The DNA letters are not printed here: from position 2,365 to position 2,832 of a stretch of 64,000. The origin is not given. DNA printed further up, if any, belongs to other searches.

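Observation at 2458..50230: Conserved TM-plus-55-aa tail module shared by two LAxTG surface proteins and the giant kinase, each next to a kinase gene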

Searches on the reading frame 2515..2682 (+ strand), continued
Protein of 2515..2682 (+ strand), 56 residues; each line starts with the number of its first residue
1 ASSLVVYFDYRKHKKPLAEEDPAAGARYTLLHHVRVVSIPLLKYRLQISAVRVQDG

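Call 81: list_cluster_members(proteins=[P0008, P0015, P0034, P0052, P0063, P0089, P0116, P0133, P0146, P0081])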
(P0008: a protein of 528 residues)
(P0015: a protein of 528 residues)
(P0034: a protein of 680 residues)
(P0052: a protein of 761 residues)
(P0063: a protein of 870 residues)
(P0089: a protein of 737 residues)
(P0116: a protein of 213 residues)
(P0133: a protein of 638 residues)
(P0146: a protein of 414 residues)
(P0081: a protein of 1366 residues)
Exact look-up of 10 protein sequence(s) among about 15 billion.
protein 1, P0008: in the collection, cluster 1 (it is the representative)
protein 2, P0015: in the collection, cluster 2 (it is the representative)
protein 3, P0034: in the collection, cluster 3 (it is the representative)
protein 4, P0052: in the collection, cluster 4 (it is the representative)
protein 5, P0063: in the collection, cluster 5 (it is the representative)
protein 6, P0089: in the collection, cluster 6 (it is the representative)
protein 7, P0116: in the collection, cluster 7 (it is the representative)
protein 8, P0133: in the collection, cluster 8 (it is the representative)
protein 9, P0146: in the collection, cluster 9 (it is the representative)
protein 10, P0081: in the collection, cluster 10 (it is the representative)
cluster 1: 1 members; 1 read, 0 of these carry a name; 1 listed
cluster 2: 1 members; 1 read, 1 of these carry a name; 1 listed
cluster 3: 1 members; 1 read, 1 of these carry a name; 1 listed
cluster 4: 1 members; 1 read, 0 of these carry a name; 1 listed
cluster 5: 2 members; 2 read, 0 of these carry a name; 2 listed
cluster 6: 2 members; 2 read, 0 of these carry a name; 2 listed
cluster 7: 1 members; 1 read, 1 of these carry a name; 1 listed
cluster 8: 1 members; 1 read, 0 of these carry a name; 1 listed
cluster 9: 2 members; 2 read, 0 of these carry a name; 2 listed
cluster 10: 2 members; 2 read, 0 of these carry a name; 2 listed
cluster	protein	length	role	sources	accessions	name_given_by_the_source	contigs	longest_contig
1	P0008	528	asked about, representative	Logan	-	-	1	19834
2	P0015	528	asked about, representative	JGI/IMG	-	hypothetical protein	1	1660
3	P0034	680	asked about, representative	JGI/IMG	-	hypothetical protein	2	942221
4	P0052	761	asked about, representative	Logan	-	-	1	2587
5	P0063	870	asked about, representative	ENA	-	-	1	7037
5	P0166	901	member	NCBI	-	-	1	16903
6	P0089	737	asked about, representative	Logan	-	-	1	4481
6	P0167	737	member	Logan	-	-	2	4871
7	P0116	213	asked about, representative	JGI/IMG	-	hypothetical protein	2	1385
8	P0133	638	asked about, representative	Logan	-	-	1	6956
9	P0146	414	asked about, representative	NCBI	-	-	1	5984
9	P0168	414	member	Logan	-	-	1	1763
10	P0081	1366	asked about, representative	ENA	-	-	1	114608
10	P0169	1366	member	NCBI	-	-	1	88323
